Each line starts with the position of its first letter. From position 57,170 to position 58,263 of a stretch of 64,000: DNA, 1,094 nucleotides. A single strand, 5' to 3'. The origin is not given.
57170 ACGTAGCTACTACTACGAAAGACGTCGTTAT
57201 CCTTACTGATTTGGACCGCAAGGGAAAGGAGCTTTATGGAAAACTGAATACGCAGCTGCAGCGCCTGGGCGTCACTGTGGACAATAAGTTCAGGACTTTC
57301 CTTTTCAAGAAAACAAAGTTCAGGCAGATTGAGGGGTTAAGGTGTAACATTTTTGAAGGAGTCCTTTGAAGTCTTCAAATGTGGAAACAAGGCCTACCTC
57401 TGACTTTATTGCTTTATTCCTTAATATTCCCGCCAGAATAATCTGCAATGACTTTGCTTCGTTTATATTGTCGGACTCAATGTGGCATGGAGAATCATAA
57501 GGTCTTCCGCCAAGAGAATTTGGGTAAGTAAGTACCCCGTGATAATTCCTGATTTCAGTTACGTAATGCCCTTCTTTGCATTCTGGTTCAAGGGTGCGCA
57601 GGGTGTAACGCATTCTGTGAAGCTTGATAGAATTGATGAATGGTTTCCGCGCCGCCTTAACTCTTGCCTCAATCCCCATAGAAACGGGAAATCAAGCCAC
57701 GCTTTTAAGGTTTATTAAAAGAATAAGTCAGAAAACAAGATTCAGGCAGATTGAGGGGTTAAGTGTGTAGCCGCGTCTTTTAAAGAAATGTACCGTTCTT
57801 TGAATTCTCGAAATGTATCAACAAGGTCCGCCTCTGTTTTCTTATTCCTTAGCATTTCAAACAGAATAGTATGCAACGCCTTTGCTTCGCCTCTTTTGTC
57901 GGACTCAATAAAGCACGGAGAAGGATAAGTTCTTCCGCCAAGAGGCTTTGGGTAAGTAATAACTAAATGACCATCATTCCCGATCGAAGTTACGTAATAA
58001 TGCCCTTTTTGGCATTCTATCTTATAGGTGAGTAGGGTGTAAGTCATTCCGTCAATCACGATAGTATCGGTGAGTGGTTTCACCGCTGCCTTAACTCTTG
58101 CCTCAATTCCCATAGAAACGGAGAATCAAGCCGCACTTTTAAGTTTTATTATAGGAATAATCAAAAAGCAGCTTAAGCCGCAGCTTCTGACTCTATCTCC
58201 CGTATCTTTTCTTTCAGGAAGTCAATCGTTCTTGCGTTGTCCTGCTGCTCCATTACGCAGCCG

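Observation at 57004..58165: Primase-adjacent island: mini-Toprim protein plus tandemly duplicated unknown small proteins on an about 425-bp duplicated unit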

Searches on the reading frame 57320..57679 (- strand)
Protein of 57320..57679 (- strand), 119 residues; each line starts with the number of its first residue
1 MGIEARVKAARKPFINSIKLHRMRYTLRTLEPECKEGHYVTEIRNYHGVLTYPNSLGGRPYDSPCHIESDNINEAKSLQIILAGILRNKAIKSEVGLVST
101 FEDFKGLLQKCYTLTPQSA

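Call 5: search_protein_families(library=pfam, proteins=[window:57320-57679:-], max_evalue=1)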
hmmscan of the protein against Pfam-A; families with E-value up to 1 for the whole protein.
window:57320-57679:- (119 aa): 0 families

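Call 8: search_protein_families(library=ncbifam, proteins=[window:57320-57679:-], max_evalue=1)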
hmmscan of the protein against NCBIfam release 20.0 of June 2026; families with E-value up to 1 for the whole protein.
window:57320-57679:- (119 aa): 0 families

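Call 11: search_protein_families(library=phrogs, proteins=[window:57320-57679:-], max_evalue=1)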
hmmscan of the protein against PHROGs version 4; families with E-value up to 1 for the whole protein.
window:57320-57679:- (119 aa): 0 families

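Call 12: search_protein_families(library=padloc, proteins=[window:57320-57679:-], max_evalue=1)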
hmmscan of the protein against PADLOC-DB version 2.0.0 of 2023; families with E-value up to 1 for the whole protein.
window:57320-57679:- (119 aa): 0 families

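Call 55: predict_structure(alignment_id=A5)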
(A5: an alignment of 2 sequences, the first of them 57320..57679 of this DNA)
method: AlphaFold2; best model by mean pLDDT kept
length: 119 residues; sequences in the alignment: 2
mean_pLDDT: 46.1   pTM: 0.41
mean pLDDT of the five models: 46.1, 45.5, 44.3, 42.9, 41.0
residues with pLDDT >= 90: 0; 70-90: 0; 50-70: 51; < 50: 68
segments of 3 or more residues with pLDDT < 50: 1-14, 19-23, 29-70, 114-119
pLDDT, mean of each block of 10 residues (from residue 1): 32 48 48 32 32 35 40 57 63 57 66 45
secondary structure, 60 per line:
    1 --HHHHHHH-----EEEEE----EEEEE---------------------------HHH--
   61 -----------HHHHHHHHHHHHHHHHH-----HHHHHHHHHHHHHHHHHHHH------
elements in order: H3-9 E15-19 E24-28 H72-88 H94-113

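Call 57: fold_search(model_id=the predicted structure, library=pdb)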
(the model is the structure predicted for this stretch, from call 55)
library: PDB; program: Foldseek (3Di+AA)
matches with E <= 10: 61; with E <= 0.001: 0
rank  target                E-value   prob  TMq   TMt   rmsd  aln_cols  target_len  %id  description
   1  5x8r_w                2.4e+00  0.08  0.23  0.31  10.8       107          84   10  Structure of the 30S small subunit of chloroplast ribosome from spinach (released 2017-06-07)
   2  8pk5_B                3.0e+00  0.02  0.17  0.06  16.3        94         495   13  INTS13-INTS14 complex with ZNF609 (released 2024-07-03)
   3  6sn1_B                3.9e+00  0.02  0.17  0.06  16.0        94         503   12  Crystal structure of the human INTS13-INTS14 complex (released 2020-07-22)
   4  7p48_p                4.2e+00  0.01  0.13  0.17  14.4       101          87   12  Staphylococcus aureus ribosome in complex with Sal(B) (released 2022-02-02)
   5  2cqn_MODEL_1_A        4.4e+00  0.08  0.21  0.30   6.3        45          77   20  Solution structure of the FF domain of human Formin-binding protein 3 (released 2005-11-20)
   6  7qg2_B                5.4e+00  0.02  0.18  0.09   8.0        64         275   12  IRAK4 in complex with inhibitor (released 2022-05-04)
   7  7pzy_q                5.4e+00  0.02  0.20  0.15  11.2        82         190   13  Structure of the vacant Candida albicans 80S ribosome (released 2022-05-18)
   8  3kze_A                5.7e+00  0.05  0.14  0.17   2.0        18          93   11  Crystal Structure of T-cell Lymphoma Invasion and Metastasis-1 PDZ in Complex With SSRKEYYA Peptide (released 2010-04-21)
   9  4nxq_A                5.7e+00  0.04  0.13  0.17   1.6        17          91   12  Crystal Structure of T-cell Lymphoma Invasion and Metastasis-1 PDZ Domain Quadruple Mutant (QM) in Complex With Caspr4 (released 2015-05-13)
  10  6orq_D                6.1e+00  0.02  0.21  0.21   6.8        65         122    6  Modified BG505 SOSIP-based immunogen RC1 in complex with the elicited V3-glycan patch antibody Ab275MUR (released 2019-06-12)
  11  3bxp_A                6.1e+00  0.01  0.14  0.08  14.3        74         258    9  CRYSTAL STRUCTURE OF A PUTATIVE CARBOXYLESTERASE (LP_2923) FROM LACTOBACILLUS PLANTARUM WCFS1 AT 1.70 A RESOLUTION (released 2008-01-29)
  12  3g6o_A                6.1e+00  0.01  0.14  0.06  12.8        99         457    9  Crystal structure of P. aeruginosa bacteriophytochrome PaBphP photosensory core domain mutant Q188L (released 2009-09-22)
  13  9qur_E                6.5e+00  0.06  0.19  0.07   7.3        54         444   22  Crystal structure of gamma-Glutamyl-Methylamide Synthetase from Methylovorus mays (MmGmaS) in complex with ATPgS (released 2026-01-28)
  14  4nxp                  6.5e+00  0.03  0.13  0.17   1.8        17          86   12  Crystal Structure of Free T-cell Lymphoma Invasion and Metastasis-1 PDZ Domain Quadruple Mutant (QM) (released 2015-05-13)
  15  9xps_6                6.5e+00  0.02  0.09  0.08   8.7        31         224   16  The neck structure of the Phage Phikz (released 2026-02-11)
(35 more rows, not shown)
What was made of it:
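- Tried and rejected: Foldseek against the PDB gave nothing below E 2.4 (call 57).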

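Call 81: list_cluster_members(proteins=[L086:3268-3738:+, window:57320-57679:-, window:57742-58113:-])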
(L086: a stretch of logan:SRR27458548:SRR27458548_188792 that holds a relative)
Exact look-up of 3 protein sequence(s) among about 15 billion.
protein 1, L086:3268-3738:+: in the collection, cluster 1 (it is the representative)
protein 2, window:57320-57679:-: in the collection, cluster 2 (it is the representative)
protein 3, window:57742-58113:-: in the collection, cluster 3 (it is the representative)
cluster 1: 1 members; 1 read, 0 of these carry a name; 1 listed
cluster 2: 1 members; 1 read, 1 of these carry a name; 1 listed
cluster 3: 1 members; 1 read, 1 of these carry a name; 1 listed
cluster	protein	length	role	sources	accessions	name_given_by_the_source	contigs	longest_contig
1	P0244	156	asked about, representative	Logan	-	-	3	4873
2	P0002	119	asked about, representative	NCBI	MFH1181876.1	MAG: hypothetical protein V1702_02870 [Candidatus Woesearchaeota archaeon]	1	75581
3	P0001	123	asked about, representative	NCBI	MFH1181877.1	MAG: hypothetical protein V1702_02875 [Candidatus Woesearchaeota archaeon]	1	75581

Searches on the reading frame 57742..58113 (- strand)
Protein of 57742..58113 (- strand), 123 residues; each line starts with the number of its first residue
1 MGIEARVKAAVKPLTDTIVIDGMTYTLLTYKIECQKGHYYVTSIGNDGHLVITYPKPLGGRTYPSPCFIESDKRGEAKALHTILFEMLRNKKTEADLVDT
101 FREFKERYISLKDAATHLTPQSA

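Call 5: search_protein_families(library=pfam, proteins=[window:57742-58113:-], max_evalue=1)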
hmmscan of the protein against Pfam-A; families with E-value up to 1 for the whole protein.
window:57742-58113:- (123 aa): 0 families

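Call 8: search_protein_families(library=ncbifam, proteins=[window:57742-58113:-], max_evalue=1)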
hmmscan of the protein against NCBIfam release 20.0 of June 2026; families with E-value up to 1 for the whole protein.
window:57742-58113:- (123 aa): 0 families

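Call 9: search_solved_structures(query=window:57742-58113:-, max_evalue=10)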
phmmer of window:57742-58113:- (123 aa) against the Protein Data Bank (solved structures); distinct sequences matched with E-value up to 10: 5.
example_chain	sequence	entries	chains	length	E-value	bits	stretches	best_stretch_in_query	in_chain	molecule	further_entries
5hj5_A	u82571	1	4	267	0.52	13.2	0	57-105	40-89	Glucosamine-6-phosphate deaminase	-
5z4g_A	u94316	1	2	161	0.53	13.2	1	4-49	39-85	SAHS4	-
4r7t_A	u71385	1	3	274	0.56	13.1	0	57-105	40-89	Glucosamine-6-phosphate deaminase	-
8fmw_G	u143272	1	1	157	1.1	12.2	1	26-89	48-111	30S ribosomal protein S7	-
5m4y_A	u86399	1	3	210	1.3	12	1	58-112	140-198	Protein SSO2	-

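Call 10: find_homologous_proteins(query=window:57742-58113:-, max_evalue=0.01)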
Query window:57742-58113:- (123 aa): 1 proteins with E <= 0.01 among 3 candidates.
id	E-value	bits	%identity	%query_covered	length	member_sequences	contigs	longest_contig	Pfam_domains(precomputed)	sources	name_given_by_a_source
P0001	1.1e-76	272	100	100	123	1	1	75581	-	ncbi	ncbi:MAG: hypothetical protein V1702_02875 [Candidatus Woesearchaeota archaeon]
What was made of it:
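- Only self-hits among 5.8 billion clusters (call 10).
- Tried and rejected: The word-indexed search of 5.8 billion clusters (call 10).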

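Call 11: search_protein_families(library=phrogs, proteins=[window:57742-58113:-], max_evalue=1)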
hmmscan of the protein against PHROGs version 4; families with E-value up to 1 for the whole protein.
window:57742-58113:- (123 aa): 2 families
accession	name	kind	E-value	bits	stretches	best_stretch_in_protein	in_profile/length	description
phrog_5258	-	unknown function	0.13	13.3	1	18-100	52-134/143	-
phrog_17698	-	integration and excision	0.15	13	1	78-103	4-29/60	transposase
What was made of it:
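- On Known anti-phage defence or toxin-antitoxin proteins, for A and B: PHROG best E 0.13 (call 11).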

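Call 12: search_protein_families(library=padloc, proteins=[window:57742-58113:-], max_evalue=1)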
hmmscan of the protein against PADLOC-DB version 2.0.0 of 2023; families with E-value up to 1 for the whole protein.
window:57742-58113:- (123 aa): 0 families

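Call 19: find_encoding_contigs(protein=P0001, flank=6000)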
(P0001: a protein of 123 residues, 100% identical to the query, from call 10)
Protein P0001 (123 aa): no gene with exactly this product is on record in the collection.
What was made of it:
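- Tried and rejected: P0001 was not found in the contig index (call 19).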

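Call 21: predict_structure(alignment_id=A2)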
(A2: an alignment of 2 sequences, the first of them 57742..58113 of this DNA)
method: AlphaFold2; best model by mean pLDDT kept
length: 123 residues; sequences in the alignment: 2
mean_pLDDT: 43.9   pTM: 0.34
mean pLDDT of the five models: 43.9, 40.4, 40.3, 39.9, 36.9
residues with pLDDT >= 90: 0; 70-90: 0; 50-70: 38; < 50: 85
segments of 3 or more residues with pLDDT < 50: 1-23, 28-78, 114-123
pLDDT, mean of each block of 10 residues (from residue 1): 31 46 48 35 33 36 40 48 57 57 62 39 30
secondary structure, 60 per line:
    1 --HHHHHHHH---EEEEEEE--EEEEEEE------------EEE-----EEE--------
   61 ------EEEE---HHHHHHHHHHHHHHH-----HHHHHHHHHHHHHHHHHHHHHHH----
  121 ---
elements in order: H3-10 E14-20 E23-29 E42-44 E50-52 E67-70 H74-88 H94-116
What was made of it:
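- AF2 finds no confident fold (calls 21, 55). D72 and E76-x-K78 are only 4 residues apart and lie at a strand-to-helix transition in the low-confidence models (calls 21, 55).
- Tried and rejected: Both AF2 jobs, one with B first and one with A first, gave pLDDT 44-46 (calls 21, 55).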

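Call 23: search_protein_representatives(alignment_id=A2)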
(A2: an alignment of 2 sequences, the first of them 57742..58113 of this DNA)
Query: 2 sequences, 125 profile positions. Proteins with E-value up to 0.001 (for the whole library): 3; up to 1e-10: 2; up to 1e-30: 2. The best 3 are listed.
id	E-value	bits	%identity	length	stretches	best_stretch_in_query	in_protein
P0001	3.1e-70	250.0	-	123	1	1-125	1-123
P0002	2.4e-65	234.3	-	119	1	1-125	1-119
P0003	1.1e-06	44.7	-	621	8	48-66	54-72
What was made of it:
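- Only self-hits in a full HMMER scan of 1.84 billion representatives (call 23). There are no homologues beyond the sub-clade (calls 10, 23).
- Tried and rejected: The full HMMER scan of 1.84 billion representatives (call 23).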

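Call 35: find_related_loci(query=A2, collection=viral_contigs, flank=5000)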
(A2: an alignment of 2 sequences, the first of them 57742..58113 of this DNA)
Query A2 (123 aa) in viral_contigs; peptide patterns used: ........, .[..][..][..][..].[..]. (x = any residue, [..] = any of these).
28 stretches matched a pattern, but none encodes a relative of the query by tblastn (E <= 1e-3).

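Call 67: search_solved_structures(query=A2, max_evalue=10)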
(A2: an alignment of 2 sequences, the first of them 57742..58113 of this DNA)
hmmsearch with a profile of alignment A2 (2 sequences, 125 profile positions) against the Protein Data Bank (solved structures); distinct sequences matched with E-value up to 10: 0.

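Call 80: find_related_loci(query=A8, collection=viral_contigs, flank=4000)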
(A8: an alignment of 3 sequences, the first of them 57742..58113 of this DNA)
Query A8 (123 aa) in viral_contigs; peptide patterns used: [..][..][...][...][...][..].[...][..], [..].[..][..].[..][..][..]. (x = any residue, [..] = any of these).
74 stretches matched a pattern, but none encodes a relative of the query by tblastn (E <= 1e-3).
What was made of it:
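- On Mobile cassette or insertion element: Two scans of viral contigs were negative (calls 35, 80).
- None in viral contigs (calls 35, 80). There is no PADLOC or PHROG hit (calls 11, 12) and no relatives in viral contigs (calls 35, 80).
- Tried and rejected: Two viral-contig scans (calls 35, 80).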

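Call 82: search_solved_structures(query=A8, max_evalue=10)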
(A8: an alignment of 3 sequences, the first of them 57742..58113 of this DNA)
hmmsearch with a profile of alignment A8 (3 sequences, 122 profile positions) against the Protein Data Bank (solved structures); distinct sequences matched with E-value up to 10: 1.
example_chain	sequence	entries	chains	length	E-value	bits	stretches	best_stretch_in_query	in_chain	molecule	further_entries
9e6q_AJ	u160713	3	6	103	0.91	12.8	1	38-73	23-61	eL14 | Large ribosomal subunit protein eL14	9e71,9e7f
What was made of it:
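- On PD-(D/E)xK / Hjc-like nucleases, for A and B: No PDB sequence hit of that kind at E <= 10 (calls 9, 67, 82).
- Tried and rejected: PDB sequence searches with B, with the two-sequence profile and with the three-sequence profile (calls 9, 67, 82).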
